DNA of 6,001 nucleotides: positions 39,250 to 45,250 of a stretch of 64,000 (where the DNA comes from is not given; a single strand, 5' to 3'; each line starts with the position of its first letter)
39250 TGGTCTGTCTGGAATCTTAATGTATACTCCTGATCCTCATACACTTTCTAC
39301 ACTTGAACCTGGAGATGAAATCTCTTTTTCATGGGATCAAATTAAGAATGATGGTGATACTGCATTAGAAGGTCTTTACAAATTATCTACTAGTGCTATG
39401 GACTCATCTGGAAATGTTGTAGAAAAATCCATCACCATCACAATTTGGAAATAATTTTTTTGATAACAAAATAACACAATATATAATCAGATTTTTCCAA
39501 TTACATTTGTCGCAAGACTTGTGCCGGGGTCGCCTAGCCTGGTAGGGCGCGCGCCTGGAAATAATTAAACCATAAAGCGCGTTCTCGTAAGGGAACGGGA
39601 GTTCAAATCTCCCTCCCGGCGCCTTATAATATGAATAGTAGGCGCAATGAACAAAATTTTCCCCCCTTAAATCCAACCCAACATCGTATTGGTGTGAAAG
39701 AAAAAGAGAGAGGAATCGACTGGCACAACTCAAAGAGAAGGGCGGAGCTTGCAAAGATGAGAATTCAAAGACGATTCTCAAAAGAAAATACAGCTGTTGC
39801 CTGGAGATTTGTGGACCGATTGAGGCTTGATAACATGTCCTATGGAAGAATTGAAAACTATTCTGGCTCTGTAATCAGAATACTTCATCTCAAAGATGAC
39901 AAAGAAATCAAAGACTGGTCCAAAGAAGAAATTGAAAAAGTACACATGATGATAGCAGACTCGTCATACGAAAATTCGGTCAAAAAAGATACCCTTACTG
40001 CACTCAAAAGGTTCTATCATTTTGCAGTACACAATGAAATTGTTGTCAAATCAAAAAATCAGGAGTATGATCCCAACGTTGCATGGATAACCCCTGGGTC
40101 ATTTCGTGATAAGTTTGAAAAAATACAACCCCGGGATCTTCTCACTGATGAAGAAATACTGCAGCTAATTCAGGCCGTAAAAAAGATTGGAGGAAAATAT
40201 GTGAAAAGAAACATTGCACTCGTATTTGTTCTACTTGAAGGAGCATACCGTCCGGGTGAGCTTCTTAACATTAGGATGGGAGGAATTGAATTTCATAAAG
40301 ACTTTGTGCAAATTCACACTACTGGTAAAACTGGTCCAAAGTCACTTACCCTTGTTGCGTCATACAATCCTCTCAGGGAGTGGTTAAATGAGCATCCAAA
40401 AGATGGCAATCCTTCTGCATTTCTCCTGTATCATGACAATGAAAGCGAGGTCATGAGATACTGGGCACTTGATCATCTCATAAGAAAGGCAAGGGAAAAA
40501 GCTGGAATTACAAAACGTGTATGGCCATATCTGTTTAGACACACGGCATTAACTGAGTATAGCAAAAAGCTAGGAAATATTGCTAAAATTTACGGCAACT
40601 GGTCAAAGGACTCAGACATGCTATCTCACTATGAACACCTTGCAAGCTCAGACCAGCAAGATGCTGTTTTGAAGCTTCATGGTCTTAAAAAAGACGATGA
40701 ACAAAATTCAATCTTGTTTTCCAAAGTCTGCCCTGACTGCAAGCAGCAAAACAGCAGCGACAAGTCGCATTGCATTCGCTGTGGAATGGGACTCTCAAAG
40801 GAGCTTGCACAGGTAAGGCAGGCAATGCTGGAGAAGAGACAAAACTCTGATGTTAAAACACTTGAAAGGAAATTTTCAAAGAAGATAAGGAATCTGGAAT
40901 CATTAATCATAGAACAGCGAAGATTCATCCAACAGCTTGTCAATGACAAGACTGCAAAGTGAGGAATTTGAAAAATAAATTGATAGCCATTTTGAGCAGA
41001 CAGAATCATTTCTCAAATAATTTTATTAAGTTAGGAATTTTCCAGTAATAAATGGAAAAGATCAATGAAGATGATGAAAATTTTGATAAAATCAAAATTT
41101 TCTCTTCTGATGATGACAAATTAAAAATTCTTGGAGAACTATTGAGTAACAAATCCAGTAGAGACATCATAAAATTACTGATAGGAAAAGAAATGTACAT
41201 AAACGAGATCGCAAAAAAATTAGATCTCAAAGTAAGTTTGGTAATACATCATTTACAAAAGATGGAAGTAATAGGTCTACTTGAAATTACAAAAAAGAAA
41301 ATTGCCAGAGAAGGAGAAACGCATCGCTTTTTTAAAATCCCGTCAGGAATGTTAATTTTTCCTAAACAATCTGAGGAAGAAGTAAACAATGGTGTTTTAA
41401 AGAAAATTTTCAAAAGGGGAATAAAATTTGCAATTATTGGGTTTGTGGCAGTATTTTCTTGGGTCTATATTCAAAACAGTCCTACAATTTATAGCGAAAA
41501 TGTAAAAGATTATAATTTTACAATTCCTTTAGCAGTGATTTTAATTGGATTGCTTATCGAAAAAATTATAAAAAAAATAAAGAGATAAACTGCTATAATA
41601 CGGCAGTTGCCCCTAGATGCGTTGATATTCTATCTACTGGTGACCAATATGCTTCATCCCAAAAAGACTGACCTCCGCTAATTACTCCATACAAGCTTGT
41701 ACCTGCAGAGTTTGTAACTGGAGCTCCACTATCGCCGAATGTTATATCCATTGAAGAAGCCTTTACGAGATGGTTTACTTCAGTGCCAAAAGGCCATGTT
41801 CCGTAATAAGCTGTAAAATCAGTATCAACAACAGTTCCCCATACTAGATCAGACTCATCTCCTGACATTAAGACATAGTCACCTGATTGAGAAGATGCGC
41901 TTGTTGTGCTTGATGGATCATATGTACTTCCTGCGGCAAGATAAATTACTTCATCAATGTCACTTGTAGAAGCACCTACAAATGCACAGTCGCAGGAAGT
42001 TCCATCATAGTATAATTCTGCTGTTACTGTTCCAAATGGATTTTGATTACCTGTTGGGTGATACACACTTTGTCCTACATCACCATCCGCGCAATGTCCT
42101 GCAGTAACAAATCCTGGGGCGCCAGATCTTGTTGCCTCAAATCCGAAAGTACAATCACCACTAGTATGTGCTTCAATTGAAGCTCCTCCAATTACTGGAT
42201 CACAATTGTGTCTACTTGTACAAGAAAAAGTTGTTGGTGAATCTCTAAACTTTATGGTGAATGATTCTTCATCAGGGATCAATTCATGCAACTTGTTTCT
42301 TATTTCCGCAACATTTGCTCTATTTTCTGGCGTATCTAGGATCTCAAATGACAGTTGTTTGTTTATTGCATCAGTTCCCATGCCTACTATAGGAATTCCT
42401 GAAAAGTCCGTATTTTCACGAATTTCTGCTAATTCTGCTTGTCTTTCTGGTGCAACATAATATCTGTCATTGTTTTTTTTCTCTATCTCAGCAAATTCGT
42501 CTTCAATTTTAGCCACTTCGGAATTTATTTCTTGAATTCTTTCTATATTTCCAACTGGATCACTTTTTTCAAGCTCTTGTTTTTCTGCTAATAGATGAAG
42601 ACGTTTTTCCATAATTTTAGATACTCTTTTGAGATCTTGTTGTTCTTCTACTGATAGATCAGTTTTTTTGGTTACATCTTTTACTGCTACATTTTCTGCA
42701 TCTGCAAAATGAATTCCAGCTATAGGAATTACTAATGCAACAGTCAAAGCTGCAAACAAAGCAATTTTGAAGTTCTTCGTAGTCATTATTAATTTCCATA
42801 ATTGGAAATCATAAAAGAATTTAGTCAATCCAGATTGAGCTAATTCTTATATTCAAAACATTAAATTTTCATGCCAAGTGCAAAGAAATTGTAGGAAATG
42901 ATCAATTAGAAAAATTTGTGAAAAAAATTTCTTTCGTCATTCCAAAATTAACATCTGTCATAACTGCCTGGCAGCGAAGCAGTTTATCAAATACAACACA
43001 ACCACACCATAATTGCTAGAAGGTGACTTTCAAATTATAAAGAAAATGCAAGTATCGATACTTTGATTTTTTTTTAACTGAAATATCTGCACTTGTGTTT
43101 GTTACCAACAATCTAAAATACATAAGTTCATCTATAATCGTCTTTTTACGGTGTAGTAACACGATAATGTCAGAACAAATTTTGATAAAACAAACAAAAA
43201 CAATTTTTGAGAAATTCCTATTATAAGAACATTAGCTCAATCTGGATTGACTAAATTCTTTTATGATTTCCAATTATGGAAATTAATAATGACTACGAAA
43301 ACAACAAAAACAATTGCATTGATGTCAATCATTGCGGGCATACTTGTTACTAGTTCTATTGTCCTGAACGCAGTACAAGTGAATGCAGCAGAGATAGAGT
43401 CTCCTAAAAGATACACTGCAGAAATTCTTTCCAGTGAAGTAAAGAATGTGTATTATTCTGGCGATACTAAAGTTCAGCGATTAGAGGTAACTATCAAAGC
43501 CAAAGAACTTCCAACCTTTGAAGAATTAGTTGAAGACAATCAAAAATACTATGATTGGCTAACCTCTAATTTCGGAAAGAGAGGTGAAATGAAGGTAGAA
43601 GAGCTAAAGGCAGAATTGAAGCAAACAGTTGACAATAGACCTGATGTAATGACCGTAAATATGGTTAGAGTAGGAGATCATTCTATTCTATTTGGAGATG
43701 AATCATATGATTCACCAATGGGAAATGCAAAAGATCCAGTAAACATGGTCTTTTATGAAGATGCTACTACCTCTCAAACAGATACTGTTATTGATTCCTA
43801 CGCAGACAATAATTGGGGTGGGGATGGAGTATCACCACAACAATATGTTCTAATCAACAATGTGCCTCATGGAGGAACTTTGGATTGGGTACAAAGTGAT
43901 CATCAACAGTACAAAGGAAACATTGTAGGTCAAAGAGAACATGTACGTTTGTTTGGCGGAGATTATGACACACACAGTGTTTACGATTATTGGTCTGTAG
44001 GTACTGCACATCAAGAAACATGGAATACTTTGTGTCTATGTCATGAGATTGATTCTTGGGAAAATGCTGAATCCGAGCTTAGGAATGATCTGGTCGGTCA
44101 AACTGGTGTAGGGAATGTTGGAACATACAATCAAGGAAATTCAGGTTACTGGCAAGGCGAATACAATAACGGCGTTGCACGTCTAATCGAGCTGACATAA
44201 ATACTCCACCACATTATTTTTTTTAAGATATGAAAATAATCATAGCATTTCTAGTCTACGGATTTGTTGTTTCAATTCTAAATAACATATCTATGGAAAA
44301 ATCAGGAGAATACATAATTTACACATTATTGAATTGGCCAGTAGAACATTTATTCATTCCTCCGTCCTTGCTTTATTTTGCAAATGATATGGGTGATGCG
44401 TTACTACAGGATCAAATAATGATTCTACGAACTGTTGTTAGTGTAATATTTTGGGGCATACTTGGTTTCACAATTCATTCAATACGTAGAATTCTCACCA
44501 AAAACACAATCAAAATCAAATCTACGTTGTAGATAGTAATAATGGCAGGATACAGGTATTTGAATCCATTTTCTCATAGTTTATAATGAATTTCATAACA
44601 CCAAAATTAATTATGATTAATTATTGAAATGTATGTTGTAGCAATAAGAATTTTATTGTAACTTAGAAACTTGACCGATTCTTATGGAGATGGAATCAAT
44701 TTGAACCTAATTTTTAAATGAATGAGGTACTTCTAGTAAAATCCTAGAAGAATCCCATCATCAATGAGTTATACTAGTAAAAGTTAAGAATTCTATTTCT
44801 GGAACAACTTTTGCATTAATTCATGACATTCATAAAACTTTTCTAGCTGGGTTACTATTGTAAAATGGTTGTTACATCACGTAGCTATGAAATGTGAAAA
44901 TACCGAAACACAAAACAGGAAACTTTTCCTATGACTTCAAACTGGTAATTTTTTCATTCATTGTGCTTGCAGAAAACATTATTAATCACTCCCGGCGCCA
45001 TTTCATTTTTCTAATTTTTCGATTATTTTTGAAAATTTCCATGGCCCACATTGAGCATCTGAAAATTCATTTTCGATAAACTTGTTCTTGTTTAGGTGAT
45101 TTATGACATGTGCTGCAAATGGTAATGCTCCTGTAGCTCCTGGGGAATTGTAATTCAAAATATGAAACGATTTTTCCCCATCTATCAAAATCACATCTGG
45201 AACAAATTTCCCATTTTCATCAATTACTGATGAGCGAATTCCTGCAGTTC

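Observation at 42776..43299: Perfect 68-bp inverted repeat duplicates the promoter, 5' end and first four codons of two divergent secreted-protein genes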

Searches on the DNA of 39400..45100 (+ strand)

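Call 11: search_dna_similar(query=window:39400-45100:+, collection=phages, mode=distant)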
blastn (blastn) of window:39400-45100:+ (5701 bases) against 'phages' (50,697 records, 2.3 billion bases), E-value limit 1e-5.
No match.

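Call 46: search_rna_families(source=window, start=42600, end=43500, threshold=evalue, max_evalue=1)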
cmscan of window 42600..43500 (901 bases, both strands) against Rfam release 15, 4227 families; matches with E-value up to 1: 0.
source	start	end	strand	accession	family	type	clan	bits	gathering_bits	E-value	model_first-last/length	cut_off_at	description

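Call 53: search_rna_families(sources=[L001, L009, L010], threshold=gathering)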
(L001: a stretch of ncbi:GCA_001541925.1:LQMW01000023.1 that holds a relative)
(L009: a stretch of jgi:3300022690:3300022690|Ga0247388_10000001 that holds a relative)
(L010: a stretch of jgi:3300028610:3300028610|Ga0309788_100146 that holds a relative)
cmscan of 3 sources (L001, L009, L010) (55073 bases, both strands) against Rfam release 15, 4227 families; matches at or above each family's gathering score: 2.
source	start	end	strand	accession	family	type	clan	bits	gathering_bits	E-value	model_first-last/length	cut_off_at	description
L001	2022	2095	+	RF00005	tRNA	Gene; tRNA;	CL00001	66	29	3.5e-12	1-71/71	no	tRNA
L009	6141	6213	-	RF00005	tRNA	Gene; tRNA;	CL00001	46.9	29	6.3e-07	1-71/71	no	tRNA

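Call 74: build_rna_model(alignment_id=A6, structure=none)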
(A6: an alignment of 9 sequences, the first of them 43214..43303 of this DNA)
Model R1 built from alignment A6 (9 sequences, 96 columns); structure: none (sequence only).
model positions 90; base pairs 0; branch points 0; effective number of sequences 7.48; information 0.633 bits per position. No base pairs: searches with it score sequence only.

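Call 75: search_with_rna_model(model_id=R1, sources=[window, L001, L009, L010, L012, L013, L014, L015, L016], max_evalue=1)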
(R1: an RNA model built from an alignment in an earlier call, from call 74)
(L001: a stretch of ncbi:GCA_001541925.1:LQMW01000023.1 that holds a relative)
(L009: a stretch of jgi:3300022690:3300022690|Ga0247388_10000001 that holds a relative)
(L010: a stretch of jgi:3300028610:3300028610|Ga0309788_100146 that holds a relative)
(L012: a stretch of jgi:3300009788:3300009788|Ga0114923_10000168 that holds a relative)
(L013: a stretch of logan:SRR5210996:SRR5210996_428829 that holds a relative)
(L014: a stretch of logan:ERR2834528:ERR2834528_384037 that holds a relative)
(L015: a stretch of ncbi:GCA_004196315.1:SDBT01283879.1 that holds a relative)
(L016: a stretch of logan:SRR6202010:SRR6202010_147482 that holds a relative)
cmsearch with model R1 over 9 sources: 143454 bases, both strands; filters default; matches with E-value up to 1: 25.
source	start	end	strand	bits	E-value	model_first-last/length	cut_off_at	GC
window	42773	42858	-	66.2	3.5e-19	4-89/90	-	0.24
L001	9929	10013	+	65.5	5.8e-19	4-88/90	-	0.24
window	43216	43301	+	61.8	8.1e-18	3-88/90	-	0.26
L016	13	97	+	57.7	1.5e-16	4-89/90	-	0.25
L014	144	229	+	56.3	4.1e-16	5-90/90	-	0.19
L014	2305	2385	+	52.2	7.8e-15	7-88/90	-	0.22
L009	8873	8957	+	51.5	1.3e-14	5-89/90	-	0.21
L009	9929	10014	+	49.3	6.2e-14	4-89/90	-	0.21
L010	9931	10015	+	41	2.4e-11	6-90/90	-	0.18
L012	9931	10015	+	41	2.4e-11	6-90/90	-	0.18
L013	435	519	+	41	2.4e-11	6-90/90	-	0.18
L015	112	200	+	36.8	5.3e-10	2-89/90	-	0.2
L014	124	192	-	19.5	0.00012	8-79/90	-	0.17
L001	9922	9976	-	18.8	0.00021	10-68/90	-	0.22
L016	17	60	-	18.1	0.00036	10-53/90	-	0.16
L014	2296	2354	-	15.4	0.0024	5-63/90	-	0.2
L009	9947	9981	-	15.3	0.0027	5-39/90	-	0.17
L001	3762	3808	-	12.1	0.026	30-76/90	-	0.11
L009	9985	10031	-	7.6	0.64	37-78/90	-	0.21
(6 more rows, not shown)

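Call 86: search_with_rna_model(model_id=R1, sources=[L019, L020, L021, L022, L023], max_evalue=0.01)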
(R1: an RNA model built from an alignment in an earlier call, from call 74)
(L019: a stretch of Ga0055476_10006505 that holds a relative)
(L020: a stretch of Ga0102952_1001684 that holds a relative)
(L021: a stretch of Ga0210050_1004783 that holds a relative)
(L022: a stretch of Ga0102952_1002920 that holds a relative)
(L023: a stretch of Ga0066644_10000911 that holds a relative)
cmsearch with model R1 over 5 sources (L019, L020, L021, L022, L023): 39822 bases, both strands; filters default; matches with E-value up to 0.01: 13.
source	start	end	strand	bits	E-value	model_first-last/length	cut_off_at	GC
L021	8786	8869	-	52.6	1.7e-15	4-88/90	-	0.25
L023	6092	6175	-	52.6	1.7e-15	4-88/90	-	0.25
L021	9237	9314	+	48.9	2.3e-14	7-85/90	-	0.24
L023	6543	6620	+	48.9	2.3e-14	7-85/90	-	0.24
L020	909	991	-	44.2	7e-13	5-88/90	-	0.18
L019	170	249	-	29.4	2.9e-08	10-90/90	-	0.15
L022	3639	3718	-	28.1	7.5e-08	10-90/90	-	0.16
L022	1742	1826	-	25.9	3.6e-07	4-88/90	-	0.15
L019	207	268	+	16.2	0.00038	9-73/90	-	0.15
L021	9227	9281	-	15.7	0.00056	10-64/90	-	0.2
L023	6533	6587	-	15.7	0.00056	10-64/90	-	0.2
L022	3675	3743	+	15.5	0.00064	8-79/90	-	0.16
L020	941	1010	+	13.3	0.003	6-78/90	-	0.19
